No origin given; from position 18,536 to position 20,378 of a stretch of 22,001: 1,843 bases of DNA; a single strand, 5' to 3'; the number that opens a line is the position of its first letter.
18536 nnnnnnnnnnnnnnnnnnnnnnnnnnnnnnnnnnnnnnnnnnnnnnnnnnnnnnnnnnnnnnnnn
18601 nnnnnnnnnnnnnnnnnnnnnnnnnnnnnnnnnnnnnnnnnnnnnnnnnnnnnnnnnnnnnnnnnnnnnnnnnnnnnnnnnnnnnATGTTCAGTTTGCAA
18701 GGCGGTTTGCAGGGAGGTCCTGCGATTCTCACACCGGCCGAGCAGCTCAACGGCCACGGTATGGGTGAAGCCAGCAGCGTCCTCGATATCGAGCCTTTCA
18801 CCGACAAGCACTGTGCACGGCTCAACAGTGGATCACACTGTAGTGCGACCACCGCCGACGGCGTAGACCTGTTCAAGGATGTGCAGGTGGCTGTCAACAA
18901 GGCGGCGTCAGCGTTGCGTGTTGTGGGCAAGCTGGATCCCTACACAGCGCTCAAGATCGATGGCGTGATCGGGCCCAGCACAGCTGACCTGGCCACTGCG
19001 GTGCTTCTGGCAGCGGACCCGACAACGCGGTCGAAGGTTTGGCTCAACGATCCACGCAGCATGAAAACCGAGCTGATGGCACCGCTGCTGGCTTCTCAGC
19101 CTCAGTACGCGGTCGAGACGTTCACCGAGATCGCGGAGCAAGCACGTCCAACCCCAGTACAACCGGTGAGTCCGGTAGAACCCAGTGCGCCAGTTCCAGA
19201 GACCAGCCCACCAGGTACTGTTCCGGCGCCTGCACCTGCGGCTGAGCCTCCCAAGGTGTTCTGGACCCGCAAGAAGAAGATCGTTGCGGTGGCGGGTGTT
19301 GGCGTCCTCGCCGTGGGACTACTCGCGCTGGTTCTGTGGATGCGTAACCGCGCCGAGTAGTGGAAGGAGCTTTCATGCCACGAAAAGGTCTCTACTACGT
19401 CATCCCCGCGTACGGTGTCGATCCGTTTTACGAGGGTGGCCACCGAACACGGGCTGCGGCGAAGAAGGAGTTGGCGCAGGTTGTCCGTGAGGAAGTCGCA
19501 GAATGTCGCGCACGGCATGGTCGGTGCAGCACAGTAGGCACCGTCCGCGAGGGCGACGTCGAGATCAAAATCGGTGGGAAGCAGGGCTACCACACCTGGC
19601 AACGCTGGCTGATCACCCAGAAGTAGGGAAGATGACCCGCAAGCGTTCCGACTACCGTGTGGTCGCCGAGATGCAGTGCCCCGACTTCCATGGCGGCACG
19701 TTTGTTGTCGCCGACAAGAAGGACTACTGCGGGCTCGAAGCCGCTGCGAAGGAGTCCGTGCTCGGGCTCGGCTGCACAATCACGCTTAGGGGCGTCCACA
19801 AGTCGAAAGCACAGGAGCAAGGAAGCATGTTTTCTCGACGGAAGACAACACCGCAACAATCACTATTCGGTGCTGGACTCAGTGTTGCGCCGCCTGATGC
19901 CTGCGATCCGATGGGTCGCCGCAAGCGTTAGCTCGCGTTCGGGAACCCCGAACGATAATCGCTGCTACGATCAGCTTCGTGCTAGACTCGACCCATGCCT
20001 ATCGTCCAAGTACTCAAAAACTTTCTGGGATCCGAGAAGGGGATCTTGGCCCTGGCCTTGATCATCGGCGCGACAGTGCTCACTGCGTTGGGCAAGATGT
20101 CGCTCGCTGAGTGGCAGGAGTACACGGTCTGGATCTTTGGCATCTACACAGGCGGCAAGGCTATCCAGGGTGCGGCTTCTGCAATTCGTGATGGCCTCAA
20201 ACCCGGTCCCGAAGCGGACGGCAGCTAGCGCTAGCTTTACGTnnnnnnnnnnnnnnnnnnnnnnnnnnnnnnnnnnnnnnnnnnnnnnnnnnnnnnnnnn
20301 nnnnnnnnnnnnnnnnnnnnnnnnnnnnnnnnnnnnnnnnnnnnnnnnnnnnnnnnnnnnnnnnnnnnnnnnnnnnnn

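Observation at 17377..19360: Three tandem, translationally coupled paralogs: PG-binding-like domain + low-complexity linker + C-terminal TM anchor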

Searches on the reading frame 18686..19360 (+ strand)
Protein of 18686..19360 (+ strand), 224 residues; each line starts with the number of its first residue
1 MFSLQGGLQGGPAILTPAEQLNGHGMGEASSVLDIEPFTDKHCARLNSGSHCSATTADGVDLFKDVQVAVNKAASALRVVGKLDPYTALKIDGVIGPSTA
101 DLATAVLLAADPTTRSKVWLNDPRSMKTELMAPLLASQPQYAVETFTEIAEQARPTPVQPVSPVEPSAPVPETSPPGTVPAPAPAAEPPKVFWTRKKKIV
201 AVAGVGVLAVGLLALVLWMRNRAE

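Call 5: search_protein_families(library=pfam, proteins=[window:18686-19360:+], max_evalue=1)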
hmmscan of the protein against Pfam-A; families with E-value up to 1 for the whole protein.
window:18686-19360:+ (224 aa): 1 family
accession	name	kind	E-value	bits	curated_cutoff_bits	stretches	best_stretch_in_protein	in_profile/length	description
PF04625.18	DEC-1_N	-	0.57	9.6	29.2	1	125-192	91-149/403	DEC-1 protein, N-terminal region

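Call 6: search_protein_families(library=phrogs, proteins=[window:18686-19360:+], max_evalue=1)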
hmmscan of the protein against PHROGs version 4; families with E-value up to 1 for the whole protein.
window:18686-19360:+ (224 aa): 0 families

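Call 12: find_homologous_proteins(query=window:18686-19360:+, max_evalue=0.01)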
Query window:18686-19360:+ (224 aa): 6 proteins with E <= 0.01 among 8000 candidates.
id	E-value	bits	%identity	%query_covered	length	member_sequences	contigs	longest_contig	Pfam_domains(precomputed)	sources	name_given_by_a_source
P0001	7.7e-141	485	100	100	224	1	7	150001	-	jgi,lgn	jgi:hypothetical protein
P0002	3.9e-91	323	69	100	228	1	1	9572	-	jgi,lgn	-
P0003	1.8e-84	301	64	99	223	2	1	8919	-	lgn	-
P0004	3.8e-82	294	63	100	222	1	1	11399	-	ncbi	-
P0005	5.7e-75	270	61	96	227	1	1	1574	-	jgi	jgi:hypothetical protein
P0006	3.6e-56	209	50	96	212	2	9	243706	-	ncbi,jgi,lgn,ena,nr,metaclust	ncbi:MAG: hypothetical protein A2583_03310 [Bdellovibrionales bacterium RIFOXYD1_FULL_53_11]|nr:MAG:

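Call 13: find_encoding_contigs(protein=P0006, flank=10000, max_places=4)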
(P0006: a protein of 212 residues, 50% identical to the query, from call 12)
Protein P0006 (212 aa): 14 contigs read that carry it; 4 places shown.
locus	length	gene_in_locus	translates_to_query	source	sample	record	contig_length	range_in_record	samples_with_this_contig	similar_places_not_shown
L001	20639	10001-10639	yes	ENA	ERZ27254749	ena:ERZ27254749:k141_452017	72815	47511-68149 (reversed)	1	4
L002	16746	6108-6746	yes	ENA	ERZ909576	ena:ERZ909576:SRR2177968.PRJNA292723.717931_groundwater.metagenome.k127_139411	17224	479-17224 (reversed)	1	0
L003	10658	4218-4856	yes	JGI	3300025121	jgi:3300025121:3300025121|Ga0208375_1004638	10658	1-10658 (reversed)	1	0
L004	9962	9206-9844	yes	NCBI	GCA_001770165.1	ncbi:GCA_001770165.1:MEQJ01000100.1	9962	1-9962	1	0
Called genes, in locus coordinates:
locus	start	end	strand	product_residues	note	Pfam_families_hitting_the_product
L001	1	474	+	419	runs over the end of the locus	-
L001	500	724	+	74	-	-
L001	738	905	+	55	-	-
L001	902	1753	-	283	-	PF01408:GFO_IDH_MocA, PF22725:GFO_IDH_MocA_C3, PF02894:GFO_IDH_MocA_C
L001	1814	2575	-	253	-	-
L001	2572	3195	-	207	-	PF13489:Methyltransf_23, PF13847:Methyltransf_31 (weak), PF08241:Methyltransf_11 (weak), PF08242:Methyltransf_12 (faint), PF13649:Methyltransf_25 (weak)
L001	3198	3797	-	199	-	PF13489:Methyltransf_23 (weak), PF13847:Methyltransf_31 (faint), PF08241:Methyltransf_11, PF08242:Methyltransf_12 (weak), PF13649:Methyltransf_25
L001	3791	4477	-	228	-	-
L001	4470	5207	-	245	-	-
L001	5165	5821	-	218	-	PF05050:Methyltransf_21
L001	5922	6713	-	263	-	PF07460:NUMOD3 (faint)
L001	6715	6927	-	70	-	-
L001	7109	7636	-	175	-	-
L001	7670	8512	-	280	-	-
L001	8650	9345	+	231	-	-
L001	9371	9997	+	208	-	-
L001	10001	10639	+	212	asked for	-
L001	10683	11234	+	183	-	-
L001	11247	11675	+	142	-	-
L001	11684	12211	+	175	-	-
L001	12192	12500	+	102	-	-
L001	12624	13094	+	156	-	-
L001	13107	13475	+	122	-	-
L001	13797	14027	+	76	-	-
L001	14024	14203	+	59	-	-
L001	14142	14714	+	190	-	-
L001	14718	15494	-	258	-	PF00535:Glycos_transf_2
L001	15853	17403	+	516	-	PF00004:AAA, PF17862:AAA_lid_3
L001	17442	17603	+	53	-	-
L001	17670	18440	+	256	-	-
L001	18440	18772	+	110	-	-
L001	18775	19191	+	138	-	-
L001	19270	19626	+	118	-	-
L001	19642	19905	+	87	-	-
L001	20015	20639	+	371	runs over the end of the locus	PF00004:AAA (weak), PF07728:AAA_5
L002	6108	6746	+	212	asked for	-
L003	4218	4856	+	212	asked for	-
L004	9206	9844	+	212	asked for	-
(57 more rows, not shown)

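Call 14: find_encoding_contigs(protein=P0001, flank=10000, max_places=3)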
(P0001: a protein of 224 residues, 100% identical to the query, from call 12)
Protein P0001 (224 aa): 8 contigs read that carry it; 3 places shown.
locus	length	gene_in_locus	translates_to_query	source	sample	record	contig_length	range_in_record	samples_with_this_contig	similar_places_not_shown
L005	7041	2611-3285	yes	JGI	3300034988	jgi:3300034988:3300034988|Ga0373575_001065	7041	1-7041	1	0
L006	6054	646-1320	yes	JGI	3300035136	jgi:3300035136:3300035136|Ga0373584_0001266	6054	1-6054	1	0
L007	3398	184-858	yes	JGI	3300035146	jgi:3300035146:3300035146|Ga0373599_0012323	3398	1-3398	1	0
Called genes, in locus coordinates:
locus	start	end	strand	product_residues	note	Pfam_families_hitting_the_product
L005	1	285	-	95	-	?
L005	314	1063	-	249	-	-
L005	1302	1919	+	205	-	-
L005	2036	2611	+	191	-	-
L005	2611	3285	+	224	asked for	-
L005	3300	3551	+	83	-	-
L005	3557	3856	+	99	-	-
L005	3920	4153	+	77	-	-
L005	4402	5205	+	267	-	-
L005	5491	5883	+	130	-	-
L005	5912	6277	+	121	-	-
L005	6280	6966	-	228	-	-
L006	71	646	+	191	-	-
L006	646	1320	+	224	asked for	-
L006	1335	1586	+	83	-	-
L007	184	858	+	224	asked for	-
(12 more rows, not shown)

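Call 15: find_encoding_contigs(protein=P0002, flank=10000, max_places=2)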
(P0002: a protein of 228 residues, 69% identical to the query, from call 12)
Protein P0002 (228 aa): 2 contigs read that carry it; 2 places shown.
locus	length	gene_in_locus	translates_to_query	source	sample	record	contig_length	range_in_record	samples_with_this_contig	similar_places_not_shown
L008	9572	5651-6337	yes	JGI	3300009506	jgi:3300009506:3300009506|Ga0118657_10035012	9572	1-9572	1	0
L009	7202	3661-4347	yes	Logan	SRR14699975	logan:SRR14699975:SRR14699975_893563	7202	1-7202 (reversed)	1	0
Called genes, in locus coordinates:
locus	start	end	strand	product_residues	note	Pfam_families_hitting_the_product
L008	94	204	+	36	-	-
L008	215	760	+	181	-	PF03462:PCRF, PF00472:RF-1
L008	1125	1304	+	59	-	-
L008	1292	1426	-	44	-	-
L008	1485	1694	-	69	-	-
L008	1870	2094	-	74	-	-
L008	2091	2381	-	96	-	-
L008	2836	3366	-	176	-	-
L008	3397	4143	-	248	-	-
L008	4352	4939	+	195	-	-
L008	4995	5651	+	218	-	-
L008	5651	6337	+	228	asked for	-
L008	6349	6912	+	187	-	-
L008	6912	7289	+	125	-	-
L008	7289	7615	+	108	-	-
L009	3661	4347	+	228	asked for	-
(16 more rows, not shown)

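Call 16: find_encoding_contigs(protein=P0003, flank=10000, max_places=2)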
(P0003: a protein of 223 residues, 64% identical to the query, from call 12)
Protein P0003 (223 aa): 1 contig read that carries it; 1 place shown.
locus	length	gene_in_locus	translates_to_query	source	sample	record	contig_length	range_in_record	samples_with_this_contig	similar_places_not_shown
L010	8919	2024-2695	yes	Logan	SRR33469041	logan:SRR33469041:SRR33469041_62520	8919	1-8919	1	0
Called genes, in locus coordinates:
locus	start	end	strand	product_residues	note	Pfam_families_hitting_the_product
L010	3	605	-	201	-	?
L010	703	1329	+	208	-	-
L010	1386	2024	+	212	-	-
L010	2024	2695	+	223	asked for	-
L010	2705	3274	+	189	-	-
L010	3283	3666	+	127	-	-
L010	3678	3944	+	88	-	-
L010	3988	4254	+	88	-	-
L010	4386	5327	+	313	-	-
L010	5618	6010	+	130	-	-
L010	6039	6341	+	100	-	-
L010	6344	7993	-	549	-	PF00293:NUDIX (weak)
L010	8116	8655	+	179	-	-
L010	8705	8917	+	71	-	?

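Call 17: find_encoding_contigs(protein=P0004, flank=10000, max_places=2)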
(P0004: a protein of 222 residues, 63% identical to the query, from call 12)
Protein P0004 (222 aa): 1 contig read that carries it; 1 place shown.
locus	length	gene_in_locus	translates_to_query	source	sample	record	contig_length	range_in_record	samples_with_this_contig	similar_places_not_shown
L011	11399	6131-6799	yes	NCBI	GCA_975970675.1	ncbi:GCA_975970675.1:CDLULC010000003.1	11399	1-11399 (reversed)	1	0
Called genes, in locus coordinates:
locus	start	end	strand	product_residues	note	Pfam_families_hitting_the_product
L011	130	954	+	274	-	PF13469:Sulfotransfer_3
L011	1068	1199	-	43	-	-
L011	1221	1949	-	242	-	-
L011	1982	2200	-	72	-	-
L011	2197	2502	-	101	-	-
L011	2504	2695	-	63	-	-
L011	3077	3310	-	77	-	-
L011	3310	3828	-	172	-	-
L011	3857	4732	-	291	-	-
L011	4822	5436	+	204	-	-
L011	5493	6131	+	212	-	-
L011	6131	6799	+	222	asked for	-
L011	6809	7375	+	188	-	-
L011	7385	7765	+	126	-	-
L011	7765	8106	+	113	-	-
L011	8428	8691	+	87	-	-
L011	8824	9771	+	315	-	-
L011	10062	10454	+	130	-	-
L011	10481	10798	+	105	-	-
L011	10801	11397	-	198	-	?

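Call 78: search_protein_families(library=phrogs, proteins=[L001:15841-17403:+], max_evalue=0.0001)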
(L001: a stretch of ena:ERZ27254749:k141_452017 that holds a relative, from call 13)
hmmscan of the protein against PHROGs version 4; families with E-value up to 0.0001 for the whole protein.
L001:15841-17403:+ (520 aa): 6 families
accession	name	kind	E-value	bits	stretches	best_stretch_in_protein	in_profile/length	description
phrog_8638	-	unknown function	1.5e-160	536.5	1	5-511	11-545/568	-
phrog_10401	-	other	3.9e-40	139.2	1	273-451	459-631/667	ATPase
phrog_3757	-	unknown function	1.3e-33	117.9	1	267-477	119-325/367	-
phrog_30773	-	unknown function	6.3e-27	95.2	1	269-476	191-401/666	-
phrog_9172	-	unknown function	1.7e-09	38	1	275-439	108-278/509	-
phrog_10440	-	unknown function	5.1e-06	26.3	1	270-472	228-416/483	-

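Call 79: search_dna_similar(query=L001:15841-17403:+, collection=phages, mode=protein, max_evalue=1e-20, max_rows=20)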
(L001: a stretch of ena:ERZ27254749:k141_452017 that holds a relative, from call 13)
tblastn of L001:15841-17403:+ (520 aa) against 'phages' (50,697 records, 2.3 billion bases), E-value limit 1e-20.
Records with a match: 62; places in all: 62; records where one place covers at least 80% of the query: 56.
Best place of each record, by identity: <60% 62.
By first word of the organism name: Mycobacterium 34; Pseudomonas 12; Rhizobium 5; Rhodobacter 4; Stenotrophomonas 3; Streptococcus 1; Aeromonas 1; Agrobacterium 1; Vibrio 1.
By host as written in the record: Mycobacterium smegmatis mc2 155 18; Mycobacterium smegmatis mc2155 6; Pseudomonas aeruginosa 5; Mycobacterium smegmatis mc#155 4; Rhodobacter capsulatus YW1 4; Stenotrophomonas maltophilia 3; - 2; Mycobacterium smegamtis mc2 155 2; and 16 more.
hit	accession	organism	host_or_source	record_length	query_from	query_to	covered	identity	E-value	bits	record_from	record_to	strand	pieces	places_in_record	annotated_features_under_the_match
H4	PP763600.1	Mycobacterium phage Bora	Mycobacterium smegmatis mc2155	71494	6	520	99%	43.7%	4e-106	353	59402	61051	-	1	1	95: AAA-ATPase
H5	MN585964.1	Mycobacterium phage Blessica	soil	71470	6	520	99%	43.4%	6e-105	350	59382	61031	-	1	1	97: AAA-ATPase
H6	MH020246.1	Mycobacterium phage SchoolBus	Mycobacterium smegmatis mc2 155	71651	6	520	99%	43.4%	6e-105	350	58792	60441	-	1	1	95: AAA-ATPase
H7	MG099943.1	Mycobacterium phage Familton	Mycobacterium smegmatis mc2 155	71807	6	520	99%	43.4%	6e-105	350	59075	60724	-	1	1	AAA-ATPase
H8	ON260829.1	Mycobacterium phage Idergollasper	Mycobacterium smegmatis mc#155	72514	6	520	99%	43.4%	6e-105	350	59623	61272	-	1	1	98: AAA-ATPase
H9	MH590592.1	Mycobacterium phage Ryadel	Mycobacterium smegmatis mc2 155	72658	6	520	99%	43.4%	6e-105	350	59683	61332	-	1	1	99: AAA-ATPase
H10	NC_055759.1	Mycobacterium phage Ryadel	Mycobacterium smegmatis mc2 155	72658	6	520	99%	43.4%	6e-105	350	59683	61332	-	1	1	99: AAA-ATPase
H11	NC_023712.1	Mycobacterium phage Firecracker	Mycobacterium smegmatis mc2 155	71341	6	520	99%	43.4%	7e-105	350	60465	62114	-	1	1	100: AAA-ATPase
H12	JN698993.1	Mycobacterium phage Firecracker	Mycobacterium smegmatis mc2 155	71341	6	520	99%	43.4%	7e-105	350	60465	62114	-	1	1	100: AAA-ATPase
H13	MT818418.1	Mycobacterium phage Shida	Mycobacterium smegmatis mc2 155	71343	6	520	99%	43.4%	1e-104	350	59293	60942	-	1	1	98: AAA-ATPase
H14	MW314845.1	Mycobacterium phage TelAviv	Mycobacterium smegmatis mc#155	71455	6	520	99%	43.4%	1e-104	350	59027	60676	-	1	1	93: AAA-ATPase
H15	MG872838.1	Mycobacterium phage JangDynasty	Mycobacterium smegmatis mc2 155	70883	6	520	99%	43.4%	1e-104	349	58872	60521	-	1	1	95: AAA-ATPase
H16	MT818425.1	Mycobacterium phage NiebruSaylor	Mycobacterium smegmatis mc#155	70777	6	520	99%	43.4%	1e-104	349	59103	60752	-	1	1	98: AAA-ATPase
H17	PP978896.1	Mycobacterium phage Schuy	Mycobacterium smegmatis mc2 155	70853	6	520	99%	43.4%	1e-104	349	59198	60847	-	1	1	99: AAA-ATPase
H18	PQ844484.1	Mycobacterium phage Vagabond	Mycobacterium smegmatis mc2 155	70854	6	520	99%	43.4%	1e-104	349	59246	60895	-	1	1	98: AAA-ATPase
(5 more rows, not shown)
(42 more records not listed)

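Call 89: search_protein_families(library=ncbifam, proteins=[window:18686-19360:+, L011:6809-7375:+], max_evalue=0.1)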
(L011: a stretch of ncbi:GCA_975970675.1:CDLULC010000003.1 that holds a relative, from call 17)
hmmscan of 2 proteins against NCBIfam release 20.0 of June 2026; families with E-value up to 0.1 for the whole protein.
window:18686-19360:+ (224 aa): 0 families

L011:6809-7375:+ (188 aa): 0 families

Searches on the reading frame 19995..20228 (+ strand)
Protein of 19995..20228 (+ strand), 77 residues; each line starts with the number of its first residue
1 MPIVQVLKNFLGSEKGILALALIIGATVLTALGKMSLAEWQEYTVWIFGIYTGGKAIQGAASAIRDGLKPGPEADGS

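Call 5: search_protein_families(library=pfam, proteins=[window:19995-20228:+], max_evalue=1)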
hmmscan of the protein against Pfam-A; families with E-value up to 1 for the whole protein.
window:19995-20228:+ (77 aa): 0 families

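Call 6: search_protein_families(library=phrogs, proteins=[window:19995-20228:+], max_evalue=1)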
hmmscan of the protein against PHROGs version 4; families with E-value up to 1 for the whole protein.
window:19995-20228:+ (77 aa): 1 family
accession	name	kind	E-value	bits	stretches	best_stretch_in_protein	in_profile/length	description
phrog_13256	-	unknown function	0.12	13.2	1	6-55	3-51/62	-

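Call 89: search_protein_families(library=ncbifam, proteins=[window:19995-20228:+], max_evalue=0.1)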
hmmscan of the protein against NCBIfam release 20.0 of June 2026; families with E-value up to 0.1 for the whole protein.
window:19995-20228:+ (77 aa): 0 families
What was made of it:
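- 19980..20228 (+): Extended -10-like motif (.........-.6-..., 19980-19997) and a 77-aa small membrane protein (19995-20228). It has one strong TM (residues 17-35), a second weaker hydrophobic segment and a charged C-terminal tail, so it is holin-like in shape only. No holin family hit (calls 5, 6, 89).
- On Holins - for the 77-aa protein 19995-20228: No holin family match (calls 5, 6, 89).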
